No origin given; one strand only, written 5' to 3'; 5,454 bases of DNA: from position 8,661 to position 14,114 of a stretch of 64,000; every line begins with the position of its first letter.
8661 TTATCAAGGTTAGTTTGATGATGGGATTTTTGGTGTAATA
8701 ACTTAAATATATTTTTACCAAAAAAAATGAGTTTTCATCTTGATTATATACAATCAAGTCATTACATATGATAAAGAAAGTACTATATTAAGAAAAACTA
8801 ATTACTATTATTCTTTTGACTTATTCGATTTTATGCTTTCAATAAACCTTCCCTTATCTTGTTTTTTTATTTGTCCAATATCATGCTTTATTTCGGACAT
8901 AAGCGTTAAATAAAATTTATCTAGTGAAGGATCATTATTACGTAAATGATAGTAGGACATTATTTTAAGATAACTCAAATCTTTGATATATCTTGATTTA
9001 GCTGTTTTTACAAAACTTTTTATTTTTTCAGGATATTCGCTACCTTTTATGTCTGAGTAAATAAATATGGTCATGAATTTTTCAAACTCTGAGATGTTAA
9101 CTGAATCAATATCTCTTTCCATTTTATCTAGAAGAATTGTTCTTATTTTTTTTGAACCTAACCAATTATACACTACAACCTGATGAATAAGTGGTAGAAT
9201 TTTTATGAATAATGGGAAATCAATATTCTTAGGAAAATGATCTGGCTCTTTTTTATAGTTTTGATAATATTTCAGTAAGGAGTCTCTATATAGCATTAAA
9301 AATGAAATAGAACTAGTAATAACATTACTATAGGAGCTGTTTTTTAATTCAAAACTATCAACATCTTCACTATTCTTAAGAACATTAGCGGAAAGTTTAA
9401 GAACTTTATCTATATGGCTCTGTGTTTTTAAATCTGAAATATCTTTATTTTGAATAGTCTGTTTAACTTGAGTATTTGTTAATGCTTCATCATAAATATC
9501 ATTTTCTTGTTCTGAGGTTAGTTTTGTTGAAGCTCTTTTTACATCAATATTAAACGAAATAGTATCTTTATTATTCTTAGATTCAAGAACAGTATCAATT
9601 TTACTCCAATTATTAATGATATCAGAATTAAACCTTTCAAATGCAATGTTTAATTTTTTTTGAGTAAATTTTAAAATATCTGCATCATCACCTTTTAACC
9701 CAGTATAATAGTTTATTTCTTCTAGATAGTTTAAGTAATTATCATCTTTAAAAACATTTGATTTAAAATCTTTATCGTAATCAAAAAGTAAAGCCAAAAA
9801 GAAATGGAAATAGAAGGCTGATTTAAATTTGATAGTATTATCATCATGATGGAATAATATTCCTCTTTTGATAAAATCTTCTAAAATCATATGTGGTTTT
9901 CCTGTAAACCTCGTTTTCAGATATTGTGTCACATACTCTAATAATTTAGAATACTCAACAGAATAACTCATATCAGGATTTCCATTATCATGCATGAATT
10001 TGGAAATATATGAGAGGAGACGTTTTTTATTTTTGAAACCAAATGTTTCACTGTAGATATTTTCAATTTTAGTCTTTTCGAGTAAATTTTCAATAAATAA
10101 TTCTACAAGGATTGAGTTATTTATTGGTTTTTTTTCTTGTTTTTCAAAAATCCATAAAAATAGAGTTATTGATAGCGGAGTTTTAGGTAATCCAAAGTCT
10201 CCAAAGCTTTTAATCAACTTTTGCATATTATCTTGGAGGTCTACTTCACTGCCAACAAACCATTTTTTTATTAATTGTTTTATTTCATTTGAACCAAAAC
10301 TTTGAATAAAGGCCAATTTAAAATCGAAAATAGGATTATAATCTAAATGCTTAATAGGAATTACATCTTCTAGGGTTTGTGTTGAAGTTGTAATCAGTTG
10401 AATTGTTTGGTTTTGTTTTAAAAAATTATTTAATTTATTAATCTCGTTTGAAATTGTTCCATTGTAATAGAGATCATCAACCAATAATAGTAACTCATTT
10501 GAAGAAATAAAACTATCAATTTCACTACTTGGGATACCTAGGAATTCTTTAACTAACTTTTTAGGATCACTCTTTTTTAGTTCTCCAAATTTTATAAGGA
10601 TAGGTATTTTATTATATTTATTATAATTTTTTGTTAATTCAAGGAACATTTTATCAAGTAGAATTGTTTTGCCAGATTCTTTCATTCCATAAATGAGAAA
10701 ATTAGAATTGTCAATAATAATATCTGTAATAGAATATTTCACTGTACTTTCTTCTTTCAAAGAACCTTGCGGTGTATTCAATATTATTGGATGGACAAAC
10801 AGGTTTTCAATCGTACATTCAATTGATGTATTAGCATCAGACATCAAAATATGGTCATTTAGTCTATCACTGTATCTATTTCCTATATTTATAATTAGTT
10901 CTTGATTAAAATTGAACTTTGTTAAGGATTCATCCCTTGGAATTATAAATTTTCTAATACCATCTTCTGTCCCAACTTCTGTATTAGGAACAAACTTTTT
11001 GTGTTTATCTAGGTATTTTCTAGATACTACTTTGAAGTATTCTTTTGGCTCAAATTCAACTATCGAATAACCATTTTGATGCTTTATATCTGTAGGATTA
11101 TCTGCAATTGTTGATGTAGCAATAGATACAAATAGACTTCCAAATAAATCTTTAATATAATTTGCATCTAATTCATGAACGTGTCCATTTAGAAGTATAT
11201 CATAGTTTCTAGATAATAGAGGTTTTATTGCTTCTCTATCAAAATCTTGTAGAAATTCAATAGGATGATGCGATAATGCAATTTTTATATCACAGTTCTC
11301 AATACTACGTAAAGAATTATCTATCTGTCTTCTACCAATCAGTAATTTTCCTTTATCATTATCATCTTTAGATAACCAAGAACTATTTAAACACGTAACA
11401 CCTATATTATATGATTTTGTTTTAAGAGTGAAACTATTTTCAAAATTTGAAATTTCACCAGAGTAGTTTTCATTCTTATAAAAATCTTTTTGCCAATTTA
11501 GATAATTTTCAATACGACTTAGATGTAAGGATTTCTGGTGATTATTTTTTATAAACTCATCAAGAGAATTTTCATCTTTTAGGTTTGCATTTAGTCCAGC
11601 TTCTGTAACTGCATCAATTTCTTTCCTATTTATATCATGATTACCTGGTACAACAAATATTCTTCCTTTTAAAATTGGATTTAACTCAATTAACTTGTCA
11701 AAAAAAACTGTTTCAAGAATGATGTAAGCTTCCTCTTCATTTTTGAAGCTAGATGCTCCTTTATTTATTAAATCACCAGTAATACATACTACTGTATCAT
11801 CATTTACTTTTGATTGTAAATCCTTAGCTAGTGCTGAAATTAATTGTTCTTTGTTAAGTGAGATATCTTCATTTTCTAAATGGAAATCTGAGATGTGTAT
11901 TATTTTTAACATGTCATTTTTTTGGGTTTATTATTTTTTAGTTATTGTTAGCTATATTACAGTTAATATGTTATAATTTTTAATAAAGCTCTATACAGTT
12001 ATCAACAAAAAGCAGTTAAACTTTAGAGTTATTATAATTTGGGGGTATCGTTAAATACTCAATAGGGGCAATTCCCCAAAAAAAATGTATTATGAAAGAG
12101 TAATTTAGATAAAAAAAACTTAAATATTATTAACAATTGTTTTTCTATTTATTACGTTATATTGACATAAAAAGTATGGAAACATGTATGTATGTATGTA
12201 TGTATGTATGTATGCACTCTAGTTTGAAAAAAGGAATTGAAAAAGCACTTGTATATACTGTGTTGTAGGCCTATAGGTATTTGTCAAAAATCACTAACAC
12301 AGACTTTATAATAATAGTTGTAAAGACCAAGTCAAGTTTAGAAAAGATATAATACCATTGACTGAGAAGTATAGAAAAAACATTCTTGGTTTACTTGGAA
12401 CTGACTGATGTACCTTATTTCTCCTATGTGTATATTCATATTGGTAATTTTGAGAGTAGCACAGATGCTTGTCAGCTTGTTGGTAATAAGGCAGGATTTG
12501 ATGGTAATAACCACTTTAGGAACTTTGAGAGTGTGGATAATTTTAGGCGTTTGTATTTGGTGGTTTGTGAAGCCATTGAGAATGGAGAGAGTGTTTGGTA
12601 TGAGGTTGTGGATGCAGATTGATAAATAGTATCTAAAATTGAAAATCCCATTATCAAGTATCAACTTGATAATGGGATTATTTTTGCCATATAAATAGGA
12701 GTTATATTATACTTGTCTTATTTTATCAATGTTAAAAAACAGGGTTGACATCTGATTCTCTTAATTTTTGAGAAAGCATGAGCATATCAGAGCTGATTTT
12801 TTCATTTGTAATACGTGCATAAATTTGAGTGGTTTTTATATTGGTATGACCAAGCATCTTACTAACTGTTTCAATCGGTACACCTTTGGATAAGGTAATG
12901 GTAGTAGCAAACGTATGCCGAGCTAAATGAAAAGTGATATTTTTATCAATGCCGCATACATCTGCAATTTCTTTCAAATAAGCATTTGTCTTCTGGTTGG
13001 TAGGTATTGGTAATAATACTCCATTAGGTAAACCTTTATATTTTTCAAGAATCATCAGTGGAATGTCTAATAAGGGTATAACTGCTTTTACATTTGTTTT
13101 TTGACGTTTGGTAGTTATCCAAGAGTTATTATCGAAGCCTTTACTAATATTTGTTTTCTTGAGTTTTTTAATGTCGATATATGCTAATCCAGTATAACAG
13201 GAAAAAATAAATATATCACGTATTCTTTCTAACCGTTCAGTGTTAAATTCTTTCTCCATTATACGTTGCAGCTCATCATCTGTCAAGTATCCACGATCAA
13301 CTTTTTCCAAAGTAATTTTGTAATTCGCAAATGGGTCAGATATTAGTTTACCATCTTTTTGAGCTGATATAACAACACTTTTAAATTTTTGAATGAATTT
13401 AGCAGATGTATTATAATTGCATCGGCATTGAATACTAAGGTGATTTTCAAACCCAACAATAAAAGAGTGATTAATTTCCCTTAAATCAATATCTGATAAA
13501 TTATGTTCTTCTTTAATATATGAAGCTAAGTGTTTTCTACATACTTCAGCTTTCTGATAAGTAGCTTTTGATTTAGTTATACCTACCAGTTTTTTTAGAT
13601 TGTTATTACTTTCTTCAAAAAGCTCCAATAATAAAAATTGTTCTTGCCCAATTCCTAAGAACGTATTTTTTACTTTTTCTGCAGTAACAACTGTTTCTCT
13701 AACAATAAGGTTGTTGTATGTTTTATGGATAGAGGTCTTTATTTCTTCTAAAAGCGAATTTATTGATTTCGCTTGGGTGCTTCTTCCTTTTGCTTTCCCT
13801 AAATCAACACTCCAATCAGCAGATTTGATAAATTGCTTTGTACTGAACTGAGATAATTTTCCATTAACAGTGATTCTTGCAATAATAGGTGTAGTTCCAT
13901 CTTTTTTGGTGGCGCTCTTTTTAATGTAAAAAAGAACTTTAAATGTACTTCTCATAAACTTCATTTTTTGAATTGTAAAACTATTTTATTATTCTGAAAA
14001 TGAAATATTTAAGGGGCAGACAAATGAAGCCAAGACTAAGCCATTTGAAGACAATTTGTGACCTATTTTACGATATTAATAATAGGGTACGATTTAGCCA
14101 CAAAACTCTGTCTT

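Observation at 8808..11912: Metallophosphoesterase-NACHT (STAND) fusion as a lone cargo gene: candidate undescribed single-gene anti-phage system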

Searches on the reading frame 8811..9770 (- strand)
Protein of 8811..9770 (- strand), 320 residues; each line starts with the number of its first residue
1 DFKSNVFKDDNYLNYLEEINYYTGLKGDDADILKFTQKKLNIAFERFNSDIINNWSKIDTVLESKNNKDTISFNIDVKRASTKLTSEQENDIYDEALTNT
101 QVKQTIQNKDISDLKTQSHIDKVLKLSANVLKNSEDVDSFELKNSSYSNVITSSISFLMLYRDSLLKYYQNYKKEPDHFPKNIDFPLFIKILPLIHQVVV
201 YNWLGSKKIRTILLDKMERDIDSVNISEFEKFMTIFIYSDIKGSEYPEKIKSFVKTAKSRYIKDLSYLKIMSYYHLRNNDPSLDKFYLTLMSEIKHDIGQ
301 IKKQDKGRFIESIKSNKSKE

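Call 66: predict_structure(alignment_id=A2)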
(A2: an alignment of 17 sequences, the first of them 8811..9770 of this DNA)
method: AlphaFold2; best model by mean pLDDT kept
length: 320 residues; sequences in the alignment: 17
mean_pLDDT: 86.5   pTM: 0.87
mean pLDDT of the five models: 86.5, 85.7, 85.3, 84.9, 82.7
residues with pLDDT >= 90: 180; 70-90: 105; 50-70: 34; < 50: 1
segments of 3 or more residues with pLDDT < 50: none
pLDDT, mean of each block of 10 residues (from residue 1): 78 84 70 93 93 93 82 68 71 73 60 80 94 83 94 97 93 87 85 95 91 92 89 97 94 93 95 88 95 92 93 75
secondary structure, 60 per line:
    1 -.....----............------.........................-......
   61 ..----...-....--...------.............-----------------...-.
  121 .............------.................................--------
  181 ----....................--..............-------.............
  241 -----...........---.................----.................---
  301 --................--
elements in order: H2-6 H11-22 H29-53 H55-62 H71-74 H86-98 H120-133 H140-172 H185-204 H207-220 H228-240 H246-256 H260-276 H281-297 H303-318

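Call 72: fold_search(model_id=the predicted structure, library=pdb)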
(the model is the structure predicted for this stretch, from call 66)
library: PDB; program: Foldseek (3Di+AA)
matches with E <= 10: 502; with E <= 0.001: 0
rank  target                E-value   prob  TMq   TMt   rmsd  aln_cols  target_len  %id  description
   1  6y40_A                1.4e-01  0.72  0.19  0.23  14.3       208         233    9  14-3-3 Sigma in complex with phosphorylated PLN peptide (released 2020-10-14)
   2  6gkf_G                1.5e-01  0.82  0.21  0.28  13.8       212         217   11  Structure of 14-3-3 gamma in complex with caspase-2 14-3-3 binding motif Ser139 (released 2018-10-17)
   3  5ltw_F                1.8e-01  0.51  0.19  0.24  15.3       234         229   10  Complex of human 14-3-3 sigma CLU1 mutant with phosphorylated heat shock protein B6 (released 2017-02-01)
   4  6qdr_A                1.9e-01  0.60  0.19  0.23  14.2       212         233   10  Crystal structure of 14-3-3sigma in complex with a PAK6 pT99 phosphopeptide (released 2020-01-29)
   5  8p2m_B                2.2e-01  0.23  0.19  0.13  19.1       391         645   11  C. elegans TIR-1 protein. (released 2023-09-06)
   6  6u2h_B                2.3e-01  0.38  0.16  0.22  15.0       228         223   13  BRAF dimer bound to 14-3-3 (released 2019-08-28)
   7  6gkf_D                2.4e-01  0.41  0.17  0.22  15.6       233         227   11  Structure of 14-3-3 gamma in complex with caspase-2 14-3-3 binding motif Ser139 (released 2018-10-17)
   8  6w0l_A                2.5e-01  0.63  0.19  0.24  14.7       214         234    9  Henipavirus W protein interacts with 14-3-3 to modulate host gene expression (released 2020-04-22)
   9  8bjn_A                2.6e-01  0.72  0.21  0.26  13.8       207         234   10  Ternary structure of 14-3-3s, ERRg phosphopeptide and dual-reactive compound 6 (released 2023-03-29)
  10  6y3s_A                2.6e-01  0.63  0.19  0.24  14.5       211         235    9  14-3-3 Sigma in complex with phosphorylated (pS210) Gab2 peptide (released 2020-10-14)
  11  6t5h_A                2.6e-01  0.60  0.19  0.24  14.5       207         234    9  Human 14-3-3 sigma fused to the StARD1 peptide including phosphoserine-57 (released 2020-11-18)
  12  6zc9_C                2.7e-01  0.69  0.21  0.27  14.2       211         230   10  Structure of 14-3-3 gamma in complex with Nedd4-2 14-3-3 binding motif Ser448 (released 2021-07-21)
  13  9fs4_A                2.7e-01  0.69  0.21  0.26  13.7       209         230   10  Crystal structure of 14-3-3 sigma in complex with Tau pS214 peptide and covalent stabilizer LD12 (released 2025-07-02)
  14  8eqh_B                3.0e-01  0.44  0.17  0.22  14.6       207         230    8  The crystal structure of 14-3-3 Beta containing 3-nitrotyrosine at position Y213 (released 2023-01-25)
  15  5n75_A                3.1e-01  0.63  0.20  0.25  13.9       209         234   10  14-3-3 sigma in complex with TAZ pS89 peptide (released 2017-07-19)
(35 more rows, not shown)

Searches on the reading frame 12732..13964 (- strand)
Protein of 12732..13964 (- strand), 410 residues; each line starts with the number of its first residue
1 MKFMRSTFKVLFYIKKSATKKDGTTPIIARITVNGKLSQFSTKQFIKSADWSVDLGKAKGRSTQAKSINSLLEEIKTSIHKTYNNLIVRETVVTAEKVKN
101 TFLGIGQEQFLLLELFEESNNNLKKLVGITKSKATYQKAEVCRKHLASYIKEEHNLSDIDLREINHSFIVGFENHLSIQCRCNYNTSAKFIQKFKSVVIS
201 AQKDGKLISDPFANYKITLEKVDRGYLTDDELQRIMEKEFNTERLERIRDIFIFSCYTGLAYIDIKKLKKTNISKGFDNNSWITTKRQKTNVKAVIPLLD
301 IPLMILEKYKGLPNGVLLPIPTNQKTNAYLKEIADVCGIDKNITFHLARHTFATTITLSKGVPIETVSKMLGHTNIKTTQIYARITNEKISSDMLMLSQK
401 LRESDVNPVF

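Call 13: search_protein_families(library=phrogs, proteins=[window:12732-13964:-], max_evalue=0.001)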
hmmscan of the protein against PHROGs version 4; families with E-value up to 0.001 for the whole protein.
window:12732-13964:- (410 aa): 6 families
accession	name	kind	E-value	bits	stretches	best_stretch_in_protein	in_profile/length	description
phrog_1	-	integration and excision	1.3e-36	128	1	125-404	179-454/611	integrase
phrog_216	-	integration and excision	5.6e-26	92.3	1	221-402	50-241/301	integrase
phrog_7685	-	integration and excision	1.3e-09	38.9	1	295-391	130-229/240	integrase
phrog_23271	-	unknown function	7.6e-08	33.2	1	342-389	8-54/67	-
phrog_7269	-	integration and excision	5.7e-07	30.4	1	325-394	12-78/89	integrase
phrog_34557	-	integration and excision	3.6e-06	27.8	1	333-390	117-171/183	integrase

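Call 14: search_protein_families(library=pfam, proteins=[window:12732-13964:-], max_evalue=0.001)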
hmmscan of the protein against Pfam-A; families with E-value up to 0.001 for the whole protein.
window:12732-13964:- (410 aa): 3 families
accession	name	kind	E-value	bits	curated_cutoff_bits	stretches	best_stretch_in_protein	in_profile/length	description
PF00589.27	Phage_integrase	-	5e-17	62.7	27.1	1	226-387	2-170/172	Phage integrase family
PF17293.8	Arm-DNA-bind_5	-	1.3e-13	51.7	22.6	1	12-99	1-87/87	Arm DNA-binding domain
PF13102.12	Phage_int_SAM_5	-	4.6e-13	49.8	22.3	1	112-217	2-98/98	Phage integrase SAM-like domain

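Call 48: find_related_loci(query=window:12732-13964:-, collection=viral_contigs, flank=8000)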
Query window:12732-13964:- (410 aa) in viral_contigs; peptide patterns used: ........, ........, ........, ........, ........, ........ (x = any residue, [..] = any of these).
11 stretches matched a pattern; 2 encode a relative of the query (tblastn E <= 1e-3); 2 distinct loci.
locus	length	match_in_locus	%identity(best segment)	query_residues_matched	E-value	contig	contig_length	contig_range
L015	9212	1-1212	79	4-407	0e+0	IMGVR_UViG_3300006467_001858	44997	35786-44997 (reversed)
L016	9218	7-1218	74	4-407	0e+0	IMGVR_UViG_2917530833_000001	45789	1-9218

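Call 53: search_protein_families(library=pfam, proteins=[L016:1313-2014:-, L016:2011-2973:-, L016:2970-3671:-, L016:3638-4660:-, L016:4644-5930:-, L016:6457-7365:+, L016:7397-7951:-, L015:1296-2825:-, L015:2850-4055:-, L015:4068-4976:-], max_evalue=0.001)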
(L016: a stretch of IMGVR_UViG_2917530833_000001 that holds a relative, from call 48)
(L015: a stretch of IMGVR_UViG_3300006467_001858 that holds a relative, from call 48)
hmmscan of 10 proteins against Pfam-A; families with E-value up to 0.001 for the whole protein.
L016:1313-2014:- (233 aa): 1 family
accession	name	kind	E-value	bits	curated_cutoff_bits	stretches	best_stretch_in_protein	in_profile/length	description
PF14903.11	WG_beta_rep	-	3e-07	30.8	25.6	0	18-42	7-30/35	WG containing repeat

L016:2011-2973:- (320 aa): 3 families
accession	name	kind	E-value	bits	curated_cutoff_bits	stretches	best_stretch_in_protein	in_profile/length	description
PF00891.24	Methyltransf_2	-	6e-41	140.5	22.3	1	106-302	1-210/210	O-methyltransferase domain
PF13489.12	Methyltransf_23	-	5.8e-05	23.3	27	1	163-305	20-163/164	Methyltransferase domain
PF08242.18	Methyltransf_12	-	6.2e-05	24.1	30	0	170-257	1-98/98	Methyltransferase domain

L016:2970-3671:- (233 aa): 4 families
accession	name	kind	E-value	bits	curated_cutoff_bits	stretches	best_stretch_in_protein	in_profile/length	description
PF13350.11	Y_phosphatase3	-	1.1e-30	107.8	22.2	1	26-194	6-173/240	Tyrosine phosphatase family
PF22785.1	Tc-R-P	-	6.5e-06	27.1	27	0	135-166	62-96/106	Polymorphic toxin system, DSP-PTPase phosphatase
PF03162.18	Y_phosphatase2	-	4e-05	23.7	27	1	104-168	68-110/165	Tyrosine phosphatase family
PF22741.1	PTP-NADK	-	0.00041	20.2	27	0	58-91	39-70/163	DSP-PTPase phosphatase fused to NAD+ Kinase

L016:3638-4660:- (340 aa): 2 families
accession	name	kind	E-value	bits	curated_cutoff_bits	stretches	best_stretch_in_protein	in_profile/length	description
PF04055.27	Radical_SAM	-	5e-13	50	29.5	1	16-156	7-139/166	Radical SAM superfamily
PF13186.11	SPASM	-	2.9e-10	40.7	21.5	1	270-334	1-66/67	Iron-sulfur cluster-binding domain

L016:4644-5930:- (428 aa): 5 families
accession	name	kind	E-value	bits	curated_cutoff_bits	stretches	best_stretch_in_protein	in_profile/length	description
PF00534.26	Glycos_transf_1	-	5.6e-25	88.3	26.4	1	237-394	11-170/172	Glycosyl transferases group 1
PF13692.12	Glyco_trans_1_4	-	3e-22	79.8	27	1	243-377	3-137/142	Glycosyl transferases group 1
PF13439.12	Glyco_transf_4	-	4e-12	46.9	28.5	1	17-220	3-160/170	Glycosyltransferase Family 4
PF13579.12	Glyco_trans_4_4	-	7e-07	30.2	29.7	1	17-225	2-158/158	Glycosyl transferase 4-like domain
PF20706.3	GT4-conflict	-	0.00022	20.8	26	1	175-367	128-332/385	Family 4 Glycosyltransferase in conflict systems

L016:6457-7365:+ (302 aa): 1 family
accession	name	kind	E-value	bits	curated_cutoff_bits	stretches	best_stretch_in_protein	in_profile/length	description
PF14532.12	Sigma54_activ_2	-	1.6e-05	25.6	25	1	27-149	22-137/138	Sigma-54 interaction domain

L016:7397-7951:- (184 aa): 2 families
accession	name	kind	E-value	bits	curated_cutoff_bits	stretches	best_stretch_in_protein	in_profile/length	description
PF05838.17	Glyco_hydro_108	-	3.1e-19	69.7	21.2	1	9-106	2-85/85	Glycosyl hydrolase 108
PF09374.15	PG_binding_3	-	3.6e-14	53.1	24.6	1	114-179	7-75/76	Predicted Peptidoglycan domain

L015:1296-2825:- (509 aa): 0 families

L015:2850-4055:- (401 aa): 0 families

L015:4068-4976:- (302 aa): 2 families
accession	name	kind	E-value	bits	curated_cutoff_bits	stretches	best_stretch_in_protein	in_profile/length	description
PF25164.1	CoiA_N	-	1.3e-09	37.8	26.3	1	28-58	17-47/50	Competence protein CoiA, N-terminal domain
PF25165.1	DUF7828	-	8.9e-05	22.5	25.7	1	12-55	11-55/87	Domain of unknown function (DUF7828)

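Call 54: search_protein_families(library=padloc, proteins=[L016:1313-2014:-, L016:2011-2973:-, L016:2970-3671:-, L016:3638-4660:-, L016:4644-5930:-, L016:6457-7365:+, L016:7397-7951:-, L015:1296-2825:-, L015:2850-4055:-, L015:4068-4976:-], max_evalue=0.001)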
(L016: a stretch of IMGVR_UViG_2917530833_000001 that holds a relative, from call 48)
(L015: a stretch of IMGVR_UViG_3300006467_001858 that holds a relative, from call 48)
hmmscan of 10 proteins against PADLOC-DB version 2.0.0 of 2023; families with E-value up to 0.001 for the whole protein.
L016:1313-2014:- (233 aa): 0 families

L016:2011-2973:- (320 aa): 0 families

L016:2970-3671:- (233 aa): 0 families

L016:3638-4660:- (340 aa): 2 families
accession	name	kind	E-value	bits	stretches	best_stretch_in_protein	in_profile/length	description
PDLC02903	pVip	-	6.6e-08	30.3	1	14-162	8-133/257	Viperins not associated with kinases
PDLC02904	pVip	-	9.3e-06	23.3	1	14-137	11-118/262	Viperins associated with kinases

L016:4644-5930:- (428 aa): 0 families

L016:6457-7365:+ (302 aa): 1 family
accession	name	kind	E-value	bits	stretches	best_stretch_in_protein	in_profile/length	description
PDLC01994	RtcR_PspF1--CARF_AAA_HTH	-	3.2e-17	60.8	1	80-302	258-464/468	-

L016:7397-7951:- (184 aa): 0 families

L015:1296-2825:- (509 aa): 0 families

L015:2850-4055:- (401 aa): 0 families

L015:4068-4976:- (302 aa): 0 families
